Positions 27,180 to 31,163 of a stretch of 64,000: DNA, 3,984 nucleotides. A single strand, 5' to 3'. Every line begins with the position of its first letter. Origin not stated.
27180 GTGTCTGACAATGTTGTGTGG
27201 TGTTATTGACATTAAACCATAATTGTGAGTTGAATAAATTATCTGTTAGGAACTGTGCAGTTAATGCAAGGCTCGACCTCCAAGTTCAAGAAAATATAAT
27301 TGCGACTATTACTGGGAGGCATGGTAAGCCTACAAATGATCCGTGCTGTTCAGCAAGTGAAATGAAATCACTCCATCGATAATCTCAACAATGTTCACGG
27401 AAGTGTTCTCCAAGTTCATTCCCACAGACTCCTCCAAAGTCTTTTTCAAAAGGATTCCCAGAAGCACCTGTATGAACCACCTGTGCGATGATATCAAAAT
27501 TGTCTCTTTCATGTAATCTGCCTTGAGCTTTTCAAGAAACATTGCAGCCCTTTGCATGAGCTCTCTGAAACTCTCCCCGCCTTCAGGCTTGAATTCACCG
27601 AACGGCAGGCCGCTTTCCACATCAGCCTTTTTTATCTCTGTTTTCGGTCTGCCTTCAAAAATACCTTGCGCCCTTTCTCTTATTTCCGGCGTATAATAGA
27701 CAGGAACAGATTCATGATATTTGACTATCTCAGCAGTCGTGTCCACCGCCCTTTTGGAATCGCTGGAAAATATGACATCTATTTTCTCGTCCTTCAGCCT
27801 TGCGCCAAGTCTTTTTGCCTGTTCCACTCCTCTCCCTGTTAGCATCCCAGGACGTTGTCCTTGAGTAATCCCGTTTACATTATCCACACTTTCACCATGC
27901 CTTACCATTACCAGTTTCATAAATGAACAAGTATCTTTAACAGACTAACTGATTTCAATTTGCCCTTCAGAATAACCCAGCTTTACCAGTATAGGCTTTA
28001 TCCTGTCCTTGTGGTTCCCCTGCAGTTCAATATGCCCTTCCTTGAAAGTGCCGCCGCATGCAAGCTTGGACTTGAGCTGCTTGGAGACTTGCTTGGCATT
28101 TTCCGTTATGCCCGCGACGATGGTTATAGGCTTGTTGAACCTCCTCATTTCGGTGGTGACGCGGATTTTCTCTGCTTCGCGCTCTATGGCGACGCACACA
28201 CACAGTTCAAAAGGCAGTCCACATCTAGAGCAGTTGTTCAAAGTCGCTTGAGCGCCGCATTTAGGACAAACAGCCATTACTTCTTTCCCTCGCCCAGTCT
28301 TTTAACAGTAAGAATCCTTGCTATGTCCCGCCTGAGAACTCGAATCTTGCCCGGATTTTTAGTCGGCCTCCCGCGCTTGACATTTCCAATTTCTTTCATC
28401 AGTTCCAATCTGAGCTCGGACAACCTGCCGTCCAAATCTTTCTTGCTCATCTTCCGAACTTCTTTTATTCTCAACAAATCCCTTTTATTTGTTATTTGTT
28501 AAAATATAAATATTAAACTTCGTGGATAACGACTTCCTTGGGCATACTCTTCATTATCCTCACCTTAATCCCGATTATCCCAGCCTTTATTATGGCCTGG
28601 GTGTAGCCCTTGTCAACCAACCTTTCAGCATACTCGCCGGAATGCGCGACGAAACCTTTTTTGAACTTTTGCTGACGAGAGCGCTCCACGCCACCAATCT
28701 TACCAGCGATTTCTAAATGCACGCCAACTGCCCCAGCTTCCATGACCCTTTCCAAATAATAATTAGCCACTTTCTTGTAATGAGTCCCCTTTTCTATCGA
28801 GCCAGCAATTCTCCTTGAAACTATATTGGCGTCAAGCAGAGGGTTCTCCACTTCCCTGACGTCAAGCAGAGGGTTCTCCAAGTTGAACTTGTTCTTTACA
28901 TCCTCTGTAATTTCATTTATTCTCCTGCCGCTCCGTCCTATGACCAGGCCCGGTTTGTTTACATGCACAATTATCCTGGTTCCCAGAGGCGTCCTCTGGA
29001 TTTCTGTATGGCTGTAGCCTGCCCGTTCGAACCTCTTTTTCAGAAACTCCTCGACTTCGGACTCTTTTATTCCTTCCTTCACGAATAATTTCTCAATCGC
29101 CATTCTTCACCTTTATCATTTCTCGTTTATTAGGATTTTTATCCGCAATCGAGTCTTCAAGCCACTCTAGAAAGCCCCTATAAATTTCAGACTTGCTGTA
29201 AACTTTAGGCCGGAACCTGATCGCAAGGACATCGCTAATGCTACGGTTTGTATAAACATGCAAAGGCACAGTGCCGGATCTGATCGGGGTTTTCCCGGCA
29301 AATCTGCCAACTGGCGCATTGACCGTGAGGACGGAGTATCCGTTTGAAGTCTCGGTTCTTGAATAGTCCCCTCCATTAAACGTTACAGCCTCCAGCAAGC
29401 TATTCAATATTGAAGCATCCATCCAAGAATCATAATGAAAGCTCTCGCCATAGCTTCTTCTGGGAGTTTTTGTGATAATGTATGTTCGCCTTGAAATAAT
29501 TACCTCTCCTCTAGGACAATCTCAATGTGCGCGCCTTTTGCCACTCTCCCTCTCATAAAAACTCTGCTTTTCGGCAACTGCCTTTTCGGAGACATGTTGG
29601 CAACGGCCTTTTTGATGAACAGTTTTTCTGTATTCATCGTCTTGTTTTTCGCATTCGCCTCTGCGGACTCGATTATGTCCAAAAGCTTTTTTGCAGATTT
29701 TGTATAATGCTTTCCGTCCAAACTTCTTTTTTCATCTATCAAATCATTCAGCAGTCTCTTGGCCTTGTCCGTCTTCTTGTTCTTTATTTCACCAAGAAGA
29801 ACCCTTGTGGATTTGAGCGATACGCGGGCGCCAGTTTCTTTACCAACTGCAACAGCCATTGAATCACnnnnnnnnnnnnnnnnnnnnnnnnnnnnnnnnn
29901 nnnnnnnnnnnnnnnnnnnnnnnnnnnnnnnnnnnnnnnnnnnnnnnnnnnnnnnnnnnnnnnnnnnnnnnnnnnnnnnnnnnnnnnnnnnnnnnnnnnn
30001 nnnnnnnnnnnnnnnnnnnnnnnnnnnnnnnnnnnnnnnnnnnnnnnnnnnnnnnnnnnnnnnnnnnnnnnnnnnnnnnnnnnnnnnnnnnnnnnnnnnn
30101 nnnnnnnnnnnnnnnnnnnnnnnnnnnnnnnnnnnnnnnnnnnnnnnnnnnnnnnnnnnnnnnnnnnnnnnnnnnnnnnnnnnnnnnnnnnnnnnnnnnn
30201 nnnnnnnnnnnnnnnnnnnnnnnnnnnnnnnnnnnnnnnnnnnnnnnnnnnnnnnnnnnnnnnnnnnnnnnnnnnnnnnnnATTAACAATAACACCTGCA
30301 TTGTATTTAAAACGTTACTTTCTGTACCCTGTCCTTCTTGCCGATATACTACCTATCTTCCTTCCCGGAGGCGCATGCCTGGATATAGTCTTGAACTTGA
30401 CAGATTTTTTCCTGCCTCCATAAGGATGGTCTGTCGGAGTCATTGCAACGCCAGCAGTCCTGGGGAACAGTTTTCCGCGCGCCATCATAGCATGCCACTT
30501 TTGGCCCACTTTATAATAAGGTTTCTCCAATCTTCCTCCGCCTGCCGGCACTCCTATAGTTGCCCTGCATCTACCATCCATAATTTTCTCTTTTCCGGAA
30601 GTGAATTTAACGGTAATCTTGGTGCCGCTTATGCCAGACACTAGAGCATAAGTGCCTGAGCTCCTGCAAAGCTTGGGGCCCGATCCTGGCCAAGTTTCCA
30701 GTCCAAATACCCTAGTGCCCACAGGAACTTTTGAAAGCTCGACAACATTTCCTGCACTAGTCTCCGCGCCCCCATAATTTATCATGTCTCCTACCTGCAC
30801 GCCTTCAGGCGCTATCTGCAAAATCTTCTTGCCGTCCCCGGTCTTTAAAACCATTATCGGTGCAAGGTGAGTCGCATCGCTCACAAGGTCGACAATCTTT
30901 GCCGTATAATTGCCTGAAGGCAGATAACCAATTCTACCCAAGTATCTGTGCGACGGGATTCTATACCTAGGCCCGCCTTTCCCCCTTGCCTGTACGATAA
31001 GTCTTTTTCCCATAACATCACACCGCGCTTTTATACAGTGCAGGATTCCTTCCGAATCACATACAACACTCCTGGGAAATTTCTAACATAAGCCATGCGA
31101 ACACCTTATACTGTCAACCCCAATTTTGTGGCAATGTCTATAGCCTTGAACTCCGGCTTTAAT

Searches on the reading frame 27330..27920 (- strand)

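Call 72: search_protein_families(library=pfam, proteins=[window:27330-27920:-], max_evalue=0.001)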
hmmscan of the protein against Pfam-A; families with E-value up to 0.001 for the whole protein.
window:27330-27920:- (196 aa): 1 family
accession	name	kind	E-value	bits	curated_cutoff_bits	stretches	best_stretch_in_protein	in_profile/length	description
PF00300.27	His_Phos_1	-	4.2e-43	147.7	21.7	1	3-192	1-193/194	Histidine phosphatase superfamily (branch 1)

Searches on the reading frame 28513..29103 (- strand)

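Call 72: search_protein_families(library=pfam, proteins=[window:28513-29103:-], max_evalue=0.001)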
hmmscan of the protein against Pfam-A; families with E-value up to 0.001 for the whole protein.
window:28513-29103:- (196 aa): 3 families
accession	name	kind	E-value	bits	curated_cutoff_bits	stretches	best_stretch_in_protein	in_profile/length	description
PF00189.25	Ribosomal_S3_C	-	1.4e-20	74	34.1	1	99-183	1-83/83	Ribosomal protein S3, C-terminal domain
PF07650.23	KH_2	-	1.8e-16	60.1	22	1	16-88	1-76/78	KH domain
PF00013.35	KH_1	-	0.00078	19.6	21.5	0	42-68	2-28/66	KH domain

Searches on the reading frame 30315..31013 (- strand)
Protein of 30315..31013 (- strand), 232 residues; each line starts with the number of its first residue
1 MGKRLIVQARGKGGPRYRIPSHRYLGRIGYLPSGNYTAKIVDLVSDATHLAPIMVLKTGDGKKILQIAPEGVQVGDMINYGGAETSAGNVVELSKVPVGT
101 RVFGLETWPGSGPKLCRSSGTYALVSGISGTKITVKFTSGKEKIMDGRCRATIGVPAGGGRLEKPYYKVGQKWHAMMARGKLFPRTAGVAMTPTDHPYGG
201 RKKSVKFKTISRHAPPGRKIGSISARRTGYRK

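Call 72: search_protein_families(library=pfam, proteins=[window:30315-31013:-], max_evalue=0.001)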
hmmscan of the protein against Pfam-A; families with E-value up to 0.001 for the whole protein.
window:30315-31013:- (232 aa): 1 family
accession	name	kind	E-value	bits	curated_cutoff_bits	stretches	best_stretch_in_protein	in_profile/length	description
PF03947.24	Ribosomal_L2_C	-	3.4e-30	105.1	33.7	1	87-214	2-120/126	Ribosomal Proteins L2, C-terminal domain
